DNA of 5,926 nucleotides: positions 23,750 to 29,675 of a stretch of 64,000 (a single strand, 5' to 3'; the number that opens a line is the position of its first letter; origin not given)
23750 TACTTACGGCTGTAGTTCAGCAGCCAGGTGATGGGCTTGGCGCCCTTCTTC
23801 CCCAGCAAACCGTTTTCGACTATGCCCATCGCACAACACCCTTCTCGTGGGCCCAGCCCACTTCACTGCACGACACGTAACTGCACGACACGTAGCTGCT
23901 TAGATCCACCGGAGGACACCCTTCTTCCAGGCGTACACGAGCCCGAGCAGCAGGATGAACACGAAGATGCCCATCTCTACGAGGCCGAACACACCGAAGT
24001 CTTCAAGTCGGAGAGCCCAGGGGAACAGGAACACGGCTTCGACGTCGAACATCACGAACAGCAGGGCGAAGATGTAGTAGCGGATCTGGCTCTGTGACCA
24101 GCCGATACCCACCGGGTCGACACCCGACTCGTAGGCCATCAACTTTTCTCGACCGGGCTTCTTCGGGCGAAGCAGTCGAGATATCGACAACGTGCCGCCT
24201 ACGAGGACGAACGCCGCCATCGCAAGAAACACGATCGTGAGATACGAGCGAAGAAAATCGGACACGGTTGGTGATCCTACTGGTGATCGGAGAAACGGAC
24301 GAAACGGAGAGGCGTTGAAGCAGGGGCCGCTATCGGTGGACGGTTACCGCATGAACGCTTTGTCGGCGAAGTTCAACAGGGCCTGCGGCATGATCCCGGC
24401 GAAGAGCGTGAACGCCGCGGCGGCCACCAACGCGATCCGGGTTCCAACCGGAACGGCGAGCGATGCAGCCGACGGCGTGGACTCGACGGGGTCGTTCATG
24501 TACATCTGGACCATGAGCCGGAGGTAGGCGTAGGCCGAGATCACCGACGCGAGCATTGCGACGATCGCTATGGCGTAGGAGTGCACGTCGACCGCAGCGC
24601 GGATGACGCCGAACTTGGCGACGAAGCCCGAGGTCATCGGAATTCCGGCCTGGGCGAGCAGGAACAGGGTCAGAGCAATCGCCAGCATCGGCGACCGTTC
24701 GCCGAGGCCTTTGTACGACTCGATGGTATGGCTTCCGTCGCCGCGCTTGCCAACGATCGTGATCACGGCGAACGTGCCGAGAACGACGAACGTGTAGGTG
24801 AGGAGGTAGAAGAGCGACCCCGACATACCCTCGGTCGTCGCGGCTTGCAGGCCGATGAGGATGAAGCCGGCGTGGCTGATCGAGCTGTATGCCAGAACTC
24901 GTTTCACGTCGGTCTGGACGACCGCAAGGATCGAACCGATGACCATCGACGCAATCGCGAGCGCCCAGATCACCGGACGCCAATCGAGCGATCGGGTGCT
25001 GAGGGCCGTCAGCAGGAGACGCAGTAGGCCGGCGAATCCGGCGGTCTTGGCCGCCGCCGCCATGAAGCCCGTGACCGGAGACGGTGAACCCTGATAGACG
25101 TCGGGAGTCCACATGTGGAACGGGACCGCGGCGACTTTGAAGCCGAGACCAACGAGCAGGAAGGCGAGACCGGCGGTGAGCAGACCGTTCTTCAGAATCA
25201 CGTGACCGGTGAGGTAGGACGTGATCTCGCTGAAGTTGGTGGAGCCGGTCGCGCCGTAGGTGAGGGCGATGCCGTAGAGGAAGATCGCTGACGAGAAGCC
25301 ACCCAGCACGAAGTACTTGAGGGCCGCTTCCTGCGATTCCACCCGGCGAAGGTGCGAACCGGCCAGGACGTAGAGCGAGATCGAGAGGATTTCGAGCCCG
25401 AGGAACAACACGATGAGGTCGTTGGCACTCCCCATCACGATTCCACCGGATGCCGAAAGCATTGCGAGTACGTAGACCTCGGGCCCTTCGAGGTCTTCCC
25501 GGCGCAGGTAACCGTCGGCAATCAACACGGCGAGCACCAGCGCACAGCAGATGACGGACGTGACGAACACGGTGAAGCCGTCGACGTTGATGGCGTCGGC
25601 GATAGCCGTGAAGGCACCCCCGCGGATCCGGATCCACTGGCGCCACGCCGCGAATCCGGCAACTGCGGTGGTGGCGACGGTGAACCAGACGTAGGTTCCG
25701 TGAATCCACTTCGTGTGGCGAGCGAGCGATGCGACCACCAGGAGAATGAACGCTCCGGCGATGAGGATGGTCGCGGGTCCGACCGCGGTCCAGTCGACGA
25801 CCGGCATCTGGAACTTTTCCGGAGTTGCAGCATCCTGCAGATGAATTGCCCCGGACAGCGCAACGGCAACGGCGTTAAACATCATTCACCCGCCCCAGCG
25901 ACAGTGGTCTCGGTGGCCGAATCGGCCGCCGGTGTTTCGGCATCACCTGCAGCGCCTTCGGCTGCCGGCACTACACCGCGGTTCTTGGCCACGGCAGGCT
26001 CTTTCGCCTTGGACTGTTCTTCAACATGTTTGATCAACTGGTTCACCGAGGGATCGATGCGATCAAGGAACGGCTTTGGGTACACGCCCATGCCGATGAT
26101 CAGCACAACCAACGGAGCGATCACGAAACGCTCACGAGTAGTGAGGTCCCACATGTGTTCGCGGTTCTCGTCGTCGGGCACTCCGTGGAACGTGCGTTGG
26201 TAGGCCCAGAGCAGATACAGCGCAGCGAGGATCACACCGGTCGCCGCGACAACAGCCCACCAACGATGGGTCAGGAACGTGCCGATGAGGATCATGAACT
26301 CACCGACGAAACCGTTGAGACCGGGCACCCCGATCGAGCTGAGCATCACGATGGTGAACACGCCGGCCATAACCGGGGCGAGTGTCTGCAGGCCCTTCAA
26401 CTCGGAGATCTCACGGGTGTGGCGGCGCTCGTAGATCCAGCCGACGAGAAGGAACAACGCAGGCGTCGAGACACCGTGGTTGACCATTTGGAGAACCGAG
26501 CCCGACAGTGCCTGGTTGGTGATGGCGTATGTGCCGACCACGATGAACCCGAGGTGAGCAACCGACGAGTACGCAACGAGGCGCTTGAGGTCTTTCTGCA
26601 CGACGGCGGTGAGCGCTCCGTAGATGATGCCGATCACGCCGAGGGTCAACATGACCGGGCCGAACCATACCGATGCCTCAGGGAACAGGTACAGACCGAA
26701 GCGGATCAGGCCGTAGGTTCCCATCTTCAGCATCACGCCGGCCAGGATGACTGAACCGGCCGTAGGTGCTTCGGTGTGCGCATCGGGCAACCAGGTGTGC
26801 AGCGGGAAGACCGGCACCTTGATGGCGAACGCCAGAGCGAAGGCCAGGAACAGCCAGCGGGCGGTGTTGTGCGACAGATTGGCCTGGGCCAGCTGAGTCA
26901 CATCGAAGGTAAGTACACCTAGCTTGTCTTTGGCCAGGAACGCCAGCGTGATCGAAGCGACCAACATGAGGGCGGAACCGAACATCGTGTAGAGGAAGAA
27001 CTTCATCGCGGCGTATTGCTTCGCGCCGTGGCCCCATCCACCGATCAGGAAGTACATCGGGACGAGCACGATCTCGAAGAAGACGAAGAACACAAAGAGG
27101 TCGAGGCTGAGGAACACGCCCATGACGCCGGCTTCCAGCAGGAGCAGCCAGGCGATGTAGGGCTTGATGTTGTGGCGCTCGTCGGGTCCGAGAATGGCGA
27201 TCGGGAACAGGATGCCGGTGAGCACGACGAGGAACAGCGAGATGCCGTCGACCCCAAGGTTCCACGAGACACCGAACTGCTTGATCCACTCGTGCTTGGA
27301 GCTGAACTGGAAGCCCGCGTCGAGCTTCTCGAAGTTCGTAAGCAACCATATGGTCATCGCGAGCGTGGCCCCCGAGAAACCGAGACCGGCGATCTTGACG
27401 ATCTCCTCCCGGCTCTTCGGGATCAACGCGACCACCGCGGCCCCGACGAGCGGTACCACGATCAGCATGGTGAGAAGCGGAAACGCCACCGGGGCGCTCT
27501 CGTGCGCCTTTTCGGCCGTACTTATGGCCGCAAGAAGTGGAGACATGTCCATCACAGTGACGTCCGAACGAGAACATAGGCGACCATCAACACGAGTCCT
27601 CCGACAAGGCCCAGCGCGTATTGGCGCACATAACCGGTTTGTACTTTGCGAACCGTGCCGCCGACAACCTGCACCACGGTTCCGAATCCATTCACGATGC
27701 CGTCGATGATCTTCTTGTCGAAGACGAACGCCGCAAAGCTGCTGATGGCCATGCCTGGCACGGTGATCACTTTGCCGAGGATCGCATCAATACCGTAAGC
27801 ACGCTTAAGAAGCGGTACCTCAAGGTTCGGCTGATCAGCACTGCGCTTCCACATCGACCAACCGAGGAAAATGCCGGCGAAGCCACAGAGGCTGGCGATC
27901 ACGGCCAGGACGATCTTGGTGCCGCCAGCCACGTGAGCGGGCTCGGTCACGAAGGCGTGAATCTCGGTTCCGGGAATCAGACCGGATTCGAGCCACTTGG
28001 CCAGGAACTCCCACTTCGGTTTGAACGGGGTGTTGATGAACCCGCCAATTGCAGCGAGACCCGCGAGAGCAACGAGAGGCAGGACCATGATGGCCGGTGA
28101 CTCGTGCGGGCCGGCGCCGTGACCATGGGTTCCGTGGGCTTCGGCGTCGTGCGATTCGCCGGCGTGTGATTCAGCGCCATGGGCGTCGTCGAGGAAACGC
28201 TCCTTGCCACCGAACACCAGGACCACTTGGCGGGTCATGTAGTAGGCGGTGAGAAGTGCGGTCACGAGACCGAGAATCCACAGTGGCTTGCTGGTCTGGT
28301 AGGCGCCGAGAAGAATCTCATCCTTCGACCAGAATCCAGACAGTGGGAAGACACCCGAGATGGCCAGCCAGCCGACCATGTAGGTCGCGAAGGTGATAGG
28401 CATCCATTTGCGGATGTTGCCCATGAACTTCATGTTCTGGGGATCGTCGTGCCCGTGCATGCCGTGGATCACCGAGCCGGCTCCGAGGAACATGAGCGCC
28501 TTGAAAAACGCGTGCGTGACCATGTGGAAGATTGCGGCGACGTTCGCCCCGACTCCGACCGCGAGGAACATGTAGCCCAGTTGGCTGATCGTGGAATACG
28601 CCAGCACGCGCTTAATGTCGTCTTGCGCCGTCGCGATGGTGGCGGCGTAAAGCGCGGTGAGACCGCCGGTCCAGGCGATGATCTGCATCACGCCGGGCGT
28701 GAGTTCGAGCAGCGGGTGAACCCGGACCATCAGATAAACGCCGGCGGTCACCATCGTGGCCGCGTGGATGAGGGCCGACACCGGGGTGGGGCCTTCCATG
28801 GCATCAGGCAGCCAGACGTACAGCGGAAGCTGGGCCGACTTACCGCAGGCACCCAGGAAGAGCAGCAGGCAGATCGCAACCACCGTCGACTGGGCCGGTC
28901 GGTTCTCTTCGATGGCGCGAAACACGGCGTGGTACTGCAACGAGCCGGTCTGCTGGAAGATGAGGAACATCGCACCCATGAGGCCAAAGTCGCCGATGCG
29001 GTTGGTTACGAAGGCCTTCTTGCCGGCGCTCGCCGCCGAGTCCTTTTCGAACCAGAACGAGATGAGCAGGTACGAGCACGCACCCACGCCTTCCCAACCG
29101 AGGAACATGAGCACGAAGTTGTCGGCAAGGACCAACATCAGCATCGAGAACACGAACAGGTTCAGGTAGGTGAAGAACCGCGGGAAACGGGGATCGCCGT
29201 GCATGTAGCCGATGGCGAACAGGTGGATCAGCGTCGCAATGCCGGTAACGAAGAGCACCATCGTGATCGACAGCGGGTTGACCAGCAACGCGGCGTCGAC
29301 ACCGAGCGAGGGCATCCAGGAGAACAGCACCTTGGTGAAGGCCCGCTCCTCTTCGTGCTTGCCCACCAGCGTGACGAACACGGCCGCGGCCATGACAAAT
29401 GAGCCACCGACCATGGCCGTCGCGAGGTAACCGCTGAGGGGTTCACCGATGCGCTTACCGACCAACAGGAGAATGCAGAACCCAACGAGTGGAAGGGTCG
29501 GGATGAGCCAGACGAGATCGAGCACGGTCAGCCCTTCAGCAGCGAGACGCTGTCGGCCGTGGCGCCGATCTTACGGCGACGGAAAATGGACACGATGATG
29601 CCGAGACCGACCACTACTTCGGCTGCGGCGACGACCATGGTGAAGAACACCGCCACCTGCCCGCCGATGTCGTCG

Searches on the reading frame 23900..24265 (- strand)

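Call 5: search_protein_families(library=pfam, proteins=[window:23900-24265:-])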
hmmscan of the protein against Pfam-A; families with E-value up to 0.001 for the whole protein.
window:23900-24265:- (121 aa): 1 family
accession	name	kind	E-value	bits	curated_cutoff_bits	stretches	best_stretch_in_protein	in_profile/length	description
PF00507.24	Oxidored_q4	-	2e-36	124.6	23.3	1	25-120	4-99/99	NADH-ubiquinone/plastoquinone oxidoreductase, chain 3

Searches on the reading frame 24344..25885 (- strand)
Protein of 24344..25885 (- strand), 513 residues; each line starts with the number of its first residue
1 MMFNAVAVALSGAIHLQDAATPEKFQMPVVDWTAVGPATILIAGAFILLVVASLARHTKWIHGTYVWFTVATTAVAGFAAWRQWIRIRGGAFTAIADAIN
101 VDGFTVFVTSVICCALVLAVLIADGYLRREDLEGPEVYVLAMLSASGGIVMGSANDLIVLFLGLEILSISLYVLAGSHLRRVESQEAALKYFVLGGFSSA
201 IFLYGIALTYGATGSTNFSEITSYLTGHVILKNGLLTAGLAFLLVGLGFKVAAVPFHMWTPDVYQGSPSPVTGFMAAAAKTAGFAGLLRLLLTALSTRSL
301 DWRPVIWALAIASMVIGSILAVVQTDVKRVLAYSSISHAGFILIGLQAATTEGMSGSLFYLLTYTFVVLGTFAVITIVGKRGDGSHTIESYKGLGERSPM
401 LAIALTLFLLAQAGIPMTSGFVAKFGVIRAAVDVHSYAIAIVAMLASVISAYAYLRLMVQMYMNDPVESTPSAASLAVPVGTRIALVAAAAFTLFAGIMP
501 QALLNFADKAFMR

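Call 6: search_protein_families(library=pfam, proteins=[window:24344-25885:-])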
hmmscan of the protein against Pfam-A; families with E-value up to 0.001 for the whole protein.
window:24344-25885:- (513 aa): 1 family
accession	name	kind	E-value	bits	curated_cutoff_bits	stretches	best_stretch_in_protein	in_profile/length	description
PF00361.26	Proton_antipo_M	-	2e-80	270.6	21.5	1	154-450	1-294/294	NADH:quinone oxidoreductase/Mrp antiporter, TM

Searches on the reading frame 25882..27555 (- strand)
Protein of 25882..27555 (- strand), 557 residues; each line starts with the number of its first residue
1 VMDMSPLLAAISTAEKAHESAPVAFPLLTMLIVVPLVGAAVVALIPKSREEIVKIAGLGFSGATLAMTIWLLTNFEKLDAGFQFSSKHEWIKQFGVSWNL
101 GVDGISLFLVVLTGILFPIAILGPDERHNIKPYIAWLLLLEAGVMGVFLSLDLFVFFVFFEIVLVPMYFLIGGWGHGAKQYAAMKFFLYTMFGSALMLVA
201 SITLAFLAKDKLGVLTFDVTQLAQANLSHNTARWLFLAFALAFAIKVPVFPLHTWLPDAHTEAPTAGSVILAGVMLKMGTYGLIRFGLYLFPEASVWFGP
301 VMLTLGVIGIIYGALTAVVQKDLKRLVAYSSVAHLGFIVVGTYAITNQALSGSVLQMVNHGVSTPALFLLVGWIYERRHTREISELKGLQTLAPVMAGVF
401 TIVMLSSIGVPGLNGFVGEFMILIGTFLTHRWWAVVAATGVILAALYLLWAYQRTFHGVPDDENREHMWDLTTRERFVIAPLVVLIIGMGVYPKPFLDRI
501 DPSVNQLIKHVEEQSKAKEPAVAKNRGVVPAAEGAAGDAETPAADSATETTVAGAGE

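Call 6: search_protein_families(library=pfam, proteins=[window:25882-27555:-])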
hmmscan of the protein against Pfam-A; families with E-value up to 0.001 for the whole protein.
window:25882-27555:- (557 aa): 1 family
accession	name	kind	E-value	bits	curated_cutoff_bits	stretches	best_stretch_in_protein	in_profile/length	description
PF00361.26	Proton_antipo_M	-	2.2e-74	250.7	21.5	1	150-440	1-290/294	NADH:quinone oxidoreductase/Mrp antiporter, TM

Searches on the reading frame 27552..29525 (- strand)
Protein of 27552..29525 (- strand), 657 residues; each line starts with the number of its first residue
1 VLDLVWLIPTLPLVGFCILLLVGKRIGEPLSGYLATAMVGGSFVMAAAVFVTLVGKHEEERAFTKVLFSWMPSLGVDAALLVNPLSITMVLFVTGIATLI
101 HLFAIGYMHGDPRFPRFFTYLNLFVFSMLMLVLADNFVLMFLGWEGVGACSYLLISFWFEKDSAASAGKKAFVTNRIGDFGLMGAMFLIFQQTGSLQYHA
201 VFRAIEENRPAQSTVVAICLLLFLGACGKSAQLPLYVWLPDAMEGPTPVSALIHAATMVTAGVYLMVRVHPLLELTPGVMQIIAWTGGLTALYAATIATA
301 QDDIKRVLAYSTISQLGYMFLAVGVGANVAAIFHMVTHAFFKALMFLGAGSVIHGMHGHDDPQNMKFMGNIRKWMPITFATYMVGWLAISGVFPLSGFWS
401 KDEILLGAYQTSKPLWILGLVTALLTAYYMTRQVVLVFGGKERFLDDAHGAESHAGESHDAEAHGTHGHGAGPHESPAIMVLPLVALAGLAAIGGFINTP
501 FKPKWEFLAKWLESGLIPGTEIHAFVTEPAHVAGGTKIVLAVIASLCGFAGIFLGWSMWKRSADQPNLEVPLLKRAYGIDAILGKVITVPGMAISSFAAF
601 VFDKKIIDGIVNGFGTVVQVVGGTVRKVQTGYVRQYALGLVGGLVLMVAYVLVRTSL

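Call 6: search_protein_families(library=pfam, proteins=[window:27552-29525:-])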
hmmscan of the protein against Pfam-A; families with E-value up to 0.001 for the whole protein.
window:27552-29525:- (657 aa): 3 families
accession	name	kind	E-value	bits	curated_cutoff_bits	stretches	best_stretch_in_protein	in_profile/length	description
PF00361.26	Proton_antipo_M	-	7.7e-82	275.2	21.5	1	134-426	1-294/294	NADH:quinone oxidoreductase/Mrp antiporter, TM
PF00662.26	Proton_antipo_N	-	2e-18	66.4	24.5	1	70-118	1-51/51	NADH-Ubiquinone oxidoreductase (complex I), chain 5 N-terminus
PF01010.25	Proton_antipo_C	-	0.00065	19.8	26.8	1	471-561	91-179/243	NADH-dehyrogenase subunit F, TMs, (complex I) C-terminus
